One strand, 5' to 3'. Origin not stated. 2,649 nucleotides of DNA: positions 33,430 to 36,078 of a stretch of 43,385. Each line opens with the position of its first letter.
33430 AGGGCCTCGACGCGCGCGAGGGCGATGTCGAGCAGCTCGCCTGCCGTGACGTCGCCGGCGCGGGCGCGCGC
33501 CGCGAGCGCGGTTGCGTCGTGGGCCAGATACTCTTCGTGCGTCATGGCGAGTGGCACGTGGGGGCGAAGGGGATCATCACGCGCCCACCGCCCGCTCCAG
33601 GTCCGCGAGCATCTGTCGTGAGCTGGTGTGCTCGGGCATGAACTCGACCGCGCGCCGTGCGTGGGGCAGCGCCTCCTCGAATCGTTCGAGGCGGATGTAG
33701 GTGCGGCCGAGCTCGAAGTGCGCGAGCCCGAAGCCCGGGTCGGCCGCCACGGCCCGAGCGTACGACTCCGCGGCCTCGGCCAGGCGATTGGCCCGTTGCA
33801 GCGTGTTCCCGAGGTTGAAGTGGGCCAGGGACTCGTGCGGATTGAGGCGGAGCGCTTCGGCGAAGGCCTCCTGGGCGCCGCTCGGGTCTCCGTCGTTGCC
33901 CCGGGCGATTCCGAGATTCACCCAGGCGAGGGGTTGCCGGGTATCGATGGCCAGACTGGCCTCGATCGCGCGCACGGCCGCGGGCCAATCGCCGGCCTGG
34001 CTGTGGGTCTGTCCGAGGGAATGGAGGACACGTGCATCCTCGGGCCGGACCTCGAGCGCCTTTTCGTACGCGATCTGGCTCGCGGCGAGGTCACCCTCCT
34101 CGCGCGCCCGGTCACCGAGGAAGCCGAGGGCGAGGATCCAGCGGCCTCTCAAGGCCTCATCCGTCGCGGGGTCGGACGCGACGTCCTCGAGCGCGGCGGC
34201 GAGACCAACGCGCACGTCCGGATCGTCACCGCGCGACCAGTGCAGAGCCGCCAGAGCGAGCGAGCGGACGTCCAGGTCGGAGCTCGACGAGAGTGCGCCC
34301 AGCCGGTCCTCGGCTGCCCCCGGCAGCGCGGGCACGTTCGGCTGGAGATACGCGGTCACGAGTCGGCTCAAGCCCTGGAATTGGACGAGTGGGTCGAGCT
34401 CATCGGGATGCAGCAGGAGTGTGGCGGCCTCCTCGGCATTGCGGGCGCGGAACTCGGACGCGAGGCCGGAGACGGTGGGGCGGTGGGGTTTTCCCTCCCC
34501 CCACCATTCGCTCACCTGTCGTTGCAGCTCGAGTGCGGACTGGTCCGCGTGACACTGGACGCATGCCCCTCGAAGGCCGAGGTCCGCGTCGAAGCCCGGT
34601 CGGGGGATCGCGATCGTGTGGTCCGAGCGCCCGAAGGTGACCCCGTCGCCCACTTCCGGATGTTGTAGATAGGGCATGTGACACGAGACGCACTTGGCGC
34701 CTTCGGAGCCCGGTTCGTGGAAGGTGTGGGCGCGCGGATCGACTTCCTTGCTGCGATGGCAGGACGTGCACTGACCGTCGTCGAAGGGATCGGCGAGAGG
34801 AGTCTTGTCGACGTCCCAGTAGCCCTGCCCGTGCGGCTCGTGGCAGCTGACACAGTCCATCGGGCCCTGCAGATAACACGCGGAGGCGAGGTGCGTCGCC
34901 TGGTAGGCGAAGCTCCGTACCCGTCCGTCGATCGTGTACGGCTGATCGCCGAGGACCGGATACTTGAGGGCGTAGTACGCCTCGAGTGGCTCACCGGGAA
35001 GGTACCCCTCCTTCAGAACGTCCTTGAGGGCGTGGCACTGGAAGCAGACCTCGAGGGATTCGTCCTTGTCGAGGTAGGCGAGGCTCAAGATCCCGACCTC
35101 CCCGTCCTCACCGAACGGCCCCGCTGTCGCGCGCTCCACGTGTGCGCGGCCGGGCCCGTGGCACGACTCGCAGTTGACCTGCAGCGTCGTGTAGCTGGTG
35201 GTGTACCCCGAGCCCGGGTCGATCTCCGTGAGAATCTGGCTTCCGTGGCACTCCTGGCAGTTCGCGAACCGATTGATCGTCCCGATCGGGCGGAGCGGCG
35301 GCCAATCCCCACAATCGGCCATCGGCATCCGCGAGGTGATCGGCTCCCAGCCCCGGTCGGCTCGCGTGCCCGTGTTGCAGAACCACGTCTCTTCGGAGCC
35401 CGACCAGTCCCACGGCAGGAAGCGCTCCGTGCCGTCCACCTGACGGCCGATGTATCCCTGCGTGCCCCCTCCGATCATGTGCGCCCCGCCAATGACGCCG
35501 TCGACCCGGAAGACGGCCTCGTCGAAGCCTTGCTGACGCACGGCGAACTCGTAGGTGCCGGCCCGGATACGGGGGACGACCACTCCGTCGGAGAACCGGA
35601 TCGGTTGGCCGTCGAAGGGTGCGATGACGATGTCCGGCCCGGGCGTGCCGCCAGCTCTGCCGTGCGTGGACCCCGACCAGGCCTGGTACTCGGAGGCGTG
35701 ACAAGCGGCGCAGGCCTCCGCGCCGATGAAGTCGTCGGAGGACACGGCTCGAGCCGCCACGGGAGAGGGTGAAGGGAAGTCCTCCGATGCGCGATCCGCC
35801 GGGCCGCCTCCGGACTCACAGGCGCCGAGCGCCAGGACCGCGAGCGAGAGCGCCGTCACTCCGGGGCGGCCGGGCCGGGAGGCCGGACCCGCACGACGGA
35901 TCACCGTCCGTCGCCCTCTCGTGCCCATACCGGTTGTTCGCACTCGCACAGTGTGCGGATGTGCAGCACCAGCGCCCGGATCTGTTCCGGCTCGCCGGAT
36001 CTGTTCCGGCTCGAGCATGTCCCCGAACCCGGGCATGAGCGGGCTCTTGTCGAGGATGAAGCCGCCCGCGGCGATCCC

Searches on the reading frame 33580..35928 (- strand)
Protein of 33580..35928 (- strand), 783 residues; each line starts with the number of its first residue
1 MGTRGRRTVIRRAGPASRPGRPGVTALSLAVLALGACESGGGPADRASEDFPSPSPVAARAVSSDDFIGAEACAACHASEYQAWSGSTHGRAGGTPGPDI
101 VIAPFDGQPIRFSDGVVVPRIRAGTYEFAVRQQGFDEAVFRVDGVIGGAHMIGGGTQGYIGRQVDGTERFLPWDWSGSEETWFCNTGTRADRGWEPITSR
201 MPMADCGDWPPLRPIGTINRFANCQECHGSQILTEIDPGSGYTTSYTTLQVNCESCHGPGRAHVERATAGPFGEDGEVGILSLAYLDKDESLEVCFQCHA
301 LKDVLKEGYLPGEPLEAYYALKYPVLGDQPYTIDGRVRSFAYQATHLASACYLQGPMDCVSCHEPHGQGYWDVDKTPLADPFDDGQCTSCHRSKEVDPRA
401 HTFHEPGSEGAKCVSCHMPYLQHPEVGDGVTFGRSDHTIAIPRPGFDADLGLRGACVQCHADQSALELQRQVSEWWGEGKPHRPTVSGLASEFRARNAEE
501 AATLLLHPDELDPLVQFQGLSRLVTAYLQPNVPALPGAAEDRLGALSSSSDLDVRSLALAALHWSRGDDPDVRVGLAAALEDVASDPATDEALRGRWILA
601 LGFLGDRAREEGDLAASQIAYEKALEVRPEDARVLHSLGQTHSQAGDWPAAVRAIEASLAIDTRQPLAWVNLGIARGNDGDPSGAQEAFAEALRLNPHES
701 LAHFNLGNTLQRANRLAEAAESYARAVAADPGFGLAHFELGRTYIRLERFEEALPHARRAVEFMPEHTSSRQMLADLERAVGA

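Call 7: search_protein_families(library=pfam, proteins=[window:33580-35928:-], max_evalue=0.01)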
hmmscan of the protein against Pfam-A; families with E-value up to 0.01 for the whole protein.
window:33580-35928:- (783 aa): 21 families
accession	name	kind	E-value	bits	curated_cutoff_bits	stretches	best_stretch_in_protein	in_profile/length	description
PF07719.23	TPR_2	-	3.7e-28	95.7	27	3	701-732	2-33/34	Tetratricopeptide repeat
PF00515.34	TPR_1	-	5.9e-21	73.8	27.8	3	702-733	3-34/34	Tetratricopeptide repeat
PF13431.12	TPR_17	-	5.5e-19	67.2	24.4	2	620-652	1-33/34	Tetratricopeptide repeat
PF13432.12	TPR_16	-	2.3e-17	63.5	32.7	3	672-732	3-63/65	Tetratricopeptide repeat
PF13424.12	TPR_12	-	1.5e-16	60.8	30.1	2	603-663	8-76/77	Tetratricopeptide repeat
PF13181.12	TPR_8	-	3.2e-16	58.5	25.7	0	702-731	3-32/34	Tetratricopeptide repeat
PF13414.12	TPR_11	-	9.5e-15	54.5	26.8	1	605-646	1-42/42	TPR repeat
PF14559.12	TPR_19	-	2.4e-14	53.8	25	3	713-767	4-58/68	Tetratricopeptide repeat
PF13428.12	TPR_14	-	1.9e-13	50.1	23.5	0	704-742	5-43/44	Tetratricopeptide repeat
PF13176.12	TPR_7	-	1.5e-12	47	27.9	0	635-663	2-30/36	Tetratricopeptide repeat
PF14522.11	Cytochrome_C7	-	2.7e-11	43.6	24.8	2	221-299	13-66/67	Cytochrome c7 and related cytochrome c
PF22113.1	Mtrc-MtrF_II-IV_dom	-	1.2e-08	35.2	30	1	383-472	5-101/176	Outer membrane cytochrome MtrC/MtrF-like, domains II/IV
PF13371.12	TPR_9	-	5.4e-08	33.2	35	1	639-701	2-64/73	Tetratricopeptide repeat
PF13435.11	Cytochrome_C554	-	1.4e-07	32.8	20.8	0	72-92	1-21/84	Cytochrome c554 and c-prime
PF13374.12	TPR_10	-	1.6e-07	31.6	27.5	0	740-762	8-30/42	Tetratricopeptide repeat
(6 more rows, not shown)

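Call 8: search_protein_families(library=ncbifam, proteins=[window:33580-35928:-], max_evalue=0.01)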
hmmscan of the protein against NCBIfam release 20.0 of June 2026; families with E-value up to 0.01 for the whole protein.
window:33580-35928:- (783 aa): 24 families
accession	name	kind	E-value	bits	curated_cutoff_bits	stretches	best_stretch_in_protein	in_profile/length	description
NF040959.1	MamA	equivalog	2.3e-15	56.6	200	2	610-727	83-200/204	magnetosome protein MamA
TIGR03508.1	decahem_SO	subfamily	4e-14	52.7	192.2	2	223-302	4-78/258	DmsE family decaheme c-type cytochrome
TIGR02917.1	PEP_TPR_lipo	equivalog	2.6e-13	48.8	312.2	1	620-776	453-609/899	XrtA/PEP-CTERM system TPR-repeat protein PrsT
NF041028.1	decahem_GSU2203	exception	1.2e-12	47.7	325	1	223-304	38-113/317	GSU2203 family decaheme c-type cytochrome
NF047507.1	TPR_BatC_Lepto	exception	4.1e-12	46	175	1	608-702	34-132/214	TPR repeat-containing protein BatC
NF033762.1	social_mot_Tgl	equivalog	1.9e-10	40.5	225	2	701-778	32-110/252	social motility TPR repeat lipoprotein Tgl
TIGR02521.1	type_IV_pilW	equivalog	2.7e-10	40.2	154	1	610-782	43-217/234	type IV pilus biogenesis/stability protein PilW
NF033920.0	C39_PA2778_fam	equivalog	9.6e-10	38.3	150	2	611-697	169-255/255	PA2778 family cysteine peptidase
TIGR02552.1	LcrH_SycD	equivalog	3.1e-09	36.7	104.8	1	680-768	32-120/136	SycD/LcrH family type III secretion system chaperone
NF041198.1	UshA_like_PCGU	equivalog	6.3e-08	31.6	275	2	223-300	444-509/519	UshA-like (seleno)protein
NF033758.1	gliding_GltE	equivalog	2e-07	30.4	225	1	608-728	232-353/411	adventurous gliding motility TPR repeat lipoprotein GltE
TIGR03507.1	decahem_SO1788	subfamily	2.2e-06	26.4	209.3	1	328-419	220-304/672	OmcA/MtrC family decaheme c-type cytochrome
TIGR04510.1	mod_pep_cyc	subfamily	6.2e-06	25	400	1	700-772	398-469/814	putative peptide modification system cyclase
NF008391.2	PRK11189.1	equivalog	8.1e-06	25.5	250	1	616-675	83-142/297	lipoprotein NlpI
NF008520.0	PRK11447.1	equivalog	5.3e-05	21.2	858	1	610-744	281-429/1157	cellulose synthase complex outer membrane protein BcsC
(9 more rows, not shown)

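Call 27: find_homologous_proteins(query=window:33580-35904:-, max_evalue=1e-20)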
Query window:33580-35904:- (775 aa): 2031 proteins with E <= 1e-20 among 8000 candidates; the best 120 are listed.
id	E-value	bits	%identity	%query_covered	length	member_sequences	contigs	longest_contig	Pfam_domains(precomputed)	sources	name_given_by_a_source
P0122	0.0e+0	1712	96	98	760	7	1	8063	PF13431.13,PF23914.2,PF09699.16,PF13414.13,PF13176.13,PF13428.13,PF14522.12,PF13374.13,PF14559.13,PF13435.12,PF13371.13,PF00515.35,PF13424.13,PF21033.5,PF13432.13,PF13181.13,PF02335.21,PF07719.24,PF22113.2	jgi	jgi:tetratricopeptide (TPR) repeat protein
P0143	0.0e+0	1455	81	96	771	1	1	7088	PF13431.13,PF23914.2,PF09699.16,PF13414.13,PF13176.13,PF13428.13,PF14522.12,PF13374.13,PF14559.13,PF13435.12,PF13371.13,PF00515.35,PF13424.13,PF13432.13,PF13429.13,PF13181.13,PF07719.24,PF13174.13,PF22113.2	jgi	jgi:Flp pilus assembly protein TadD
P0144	0.0e+0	1389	76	98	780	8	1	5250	PF13431.13,PF23914.2,PF13414.13,PF13176.13,PF13428.13,PF14522.12,PF14559.13,PF13435.12,PF13371.13,PF00515.35,PF13424.13,PF21033.5,PF13432.13,PF13181.13,PF02335.21,PF07719.24,PF22113.2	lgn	-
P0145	0.0e+0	1377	81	91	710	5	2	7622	PF13431.13,PF23914.2,PF13414.13,PF13176.13,PF13428.13,PF14522.12,PF14559.13,PF13371.13,PF00515.35,PF13424.13,PF21033.5,PF13432.13,PF13181.13,PF07719.24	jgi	jgi:Flp pilus assembly protein TadD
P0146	0.0e+0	1353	76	98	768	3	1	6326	PF13431.13,PF23914.2,PF09699.16,PF13414.13,PF13176.13,PF13428.13,PF14522.12,PF14559.13,PF13435.12,PF00515.35,PF13424.13,PF21033.5,PF13432.13,PF13181.13,PF02335.21,PF07719.24,PF22113.2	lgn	-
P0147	0.0e+0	1349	76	96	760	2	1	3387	PF13431.13,PF23914.2,PF09699.16,PF13414.13,PF13176.13,PF13428.13,PF14522.12,PF13374.13,PF07721.21,PF14559.13,PF24575.2,PF13435.12,PF00515.35,PF13424.13,PF21033.5,PF13432.13,PF13181.13,PF07719.24,PF13174.13,PF22113.2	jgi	jgi:tetratricopeptide (TPR) repeat protein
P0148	0.0e+0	1333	75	96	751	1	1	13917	PF13431.13,PF23914.2,PF09699.16,PF13414.13,PF13176.13,PF13428.13,PF14522.12,PF13374.13,PF14559.13,PF13435.12,PF00515.35,PF13424.13,PF13432.13,PF13181.13,PF07719.24,PF22113.2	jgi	jgi:tetratricopeptide (TPR) repeat protein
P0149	0.0e+0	1320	74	97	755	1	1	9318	PF13431.13,PF23914.2,PF09699.16,PF13414.13,PF13176.13,PF13428.13,PF14522.12,PF13374.13,PF14559.13,PF13435.12,PF13371.13,PF00515.35,PF12895.14,PF13424.13,PF21033.5,PF13432.13,PF13181.13,PF07719.24,PF13174.13,PF22113.2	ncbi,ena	-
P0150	0.0e+0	1292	75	93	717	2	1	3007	PF13431.13,PF23914.2,PF13414.13,PF13176.13,PF13428.13,PF14522.12,PF13374.13,PF14559.13,PF13435.12,PF13371.13,PF00515.35,PF13424.13,PF21033.5,PF13432.13,PF13181.13,PF07719.24,PF22113.2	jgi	jgi:tetratricopeptide (TPR) repeat protein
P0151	0.0e+0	1286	70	99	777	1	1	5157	PF13431.13,PF23914.2,PF09699.16,PF13414.13,PF13176.13,PF13428.13,PF14522.12,PF13374.13,PF14559.13,PF13435.12,PF13371.13,PF00515.35,PF13424.13,PF13432.13,PF13181.13,PF07719.24,PF13174.13,PF22113.2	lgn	-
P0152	0.0e+0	1284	73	95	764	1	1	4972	PF13431.13,PF23914.2,PF09699.16,PF13414.13,PF13176.13,PF13428.13,PF14522.12,PF13374.13,PF14559.13,PF13435.12,PF13371.13,PF00515.35,PF13424.13,PF21033.5,PF13432.13,PF13181.13,PF07719.24,PF22113.2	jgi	jgi:tetratricopeptide (TPR) repeat protein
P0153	0.0e+0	1281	79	88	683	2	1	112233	PF13431.13,PF23914.2,PF09699.16,PF14537.12,PF13414.13,PF13176.13,PF13428.13,PF14522.12,PF14559.13,PF13371.13,PF00515.35,PF13424.13,PF21033.5,PF13432.13,PF13181.13,PF07719.24,PF13174.13,PF22113.2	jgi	jgi:tetratricopeptide (TPR) repeat protein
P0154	0.0e+0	1275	71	98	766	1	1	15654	PF13431.13,PF23914.2,PF09699.16,PF13414.13,PF13176.13,PF13428.13,PF14522.12,PF13374.13,PF14559.13,PF13435.12,PF00515.35,PF13424.13,PF13432.13,PF13181.13,PF07719.24,PF22113.2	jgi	jgi:tetratricopeptide (TPR) repeat protein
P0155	0.0e+0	1272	72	95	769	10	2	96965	PF13431.13,PF13414.13,PF13176.13,PF13428.13,PF14522.12,PF14559.13,PF13435.12,PF00515.35,PF13424.13,PF21033.5,PF13432.13,PF13181.13,PF07719.24,PF22113.2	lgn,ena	-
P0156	0.0e+0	1271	71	97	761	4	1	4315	PF13431.13,PF23914.2,PF09699.16,PF13414.13,PF13176.13,PF13428.13,PF14522.12,PF13374.13,PF14559.13,PF13371.13,PF00515.35,PF13424.13,PF13432.13,PF13181.13,PF07719.24,PF22113.2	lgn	-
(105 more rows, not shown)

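Call 29: search_solved_structures(query=window:33580-35904:-, max_evalue=0.01)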
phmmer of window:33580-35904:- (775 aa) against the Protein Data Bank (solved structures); distinct sequences matched with E-value up to 0.01: 123 (the best 60 are shown).
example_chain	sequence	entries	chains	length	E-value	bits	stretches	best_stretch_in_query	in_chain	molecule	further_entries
9qhb_A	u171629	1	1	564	4.9e-91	309.6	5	603-770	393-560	Engineered tetratricopeptide repeat protein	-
8bu0_A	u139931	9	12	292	1.1e-38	136.5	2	603-768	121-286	Consensus tetratricopeptide repeat protein | Crystal structure of an 8-repeat consensus TPR superhelix with Zinc. | Monomer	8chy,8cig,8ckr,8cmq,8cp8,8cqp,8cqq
9qhc_A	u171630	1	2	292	5.6e-38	134.1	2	596-759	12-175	Engineered tetratricopeptide repeat protein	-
7yea_A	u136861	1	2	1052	1.2e-28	103.3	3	596-761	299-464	UDP-N-acetylglucosamine--peptide N-acetylglucosaminyltransferase 110 kDa subunit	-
7yeh_B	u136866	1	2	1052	1.3e-28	103.2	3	596-761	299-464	UDP-N-acetylglucosamine--peptide N-acetylglucosaminyltransferase 110 kDa subunit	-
7ntf_A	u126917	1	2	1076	1.3e-28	103.1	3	596-761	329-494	Isoform 1 of UDP-N-acetylglucosamine--peptide N-acetylglucosaminyltransferase 110 kDa subu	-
1w3b_A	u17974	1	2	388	8.8e-25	90.5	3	620-734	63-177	UDP-N-ACETYLGLUCOSAMINE--PEPTIDE N-ACETYLGLUCOSAMINYLTRANSFERASE 110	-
6eou_A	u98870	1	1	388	1.3e-24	89.9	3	620-734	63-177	UDP-N-acetylglucosamine--peptide N-acetylglucosaminyltransferase 110 kDa subunit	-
7y4i_A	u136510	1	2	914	4.9e-18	68.2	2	643-725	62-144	Probable UDP-N-acetylglucosamine--peptide N-acetylglucosaminyltransferase SPINDLY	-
8dtf_A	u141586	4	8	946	5.8e-18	67.9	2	643-725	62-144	Probable UDP-N-acetylglucosamine--peptide N-acetylglucosaminyltransferase SPINDLY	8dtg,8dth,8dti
8ch0_A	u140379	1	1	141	1.1e-17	67.1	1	626-757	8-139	Consensus tetratricopeptide repeat protein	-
8far_A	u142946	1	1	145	1.2e-17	66.9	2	659-745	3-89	I432-1-CC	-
2fo7_A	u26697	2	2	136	1.4e-17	66.7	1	628-757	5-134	SYNTHETIC CONSENSUS TPR PROTEIN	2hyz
6b85_J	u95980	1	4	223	2.6e-17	65.8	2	677-758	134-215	TMHC4_R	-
8fwd_1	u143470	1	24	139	1.9e-16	62.9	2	659-745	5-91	O43-rpxdoc-EK1_B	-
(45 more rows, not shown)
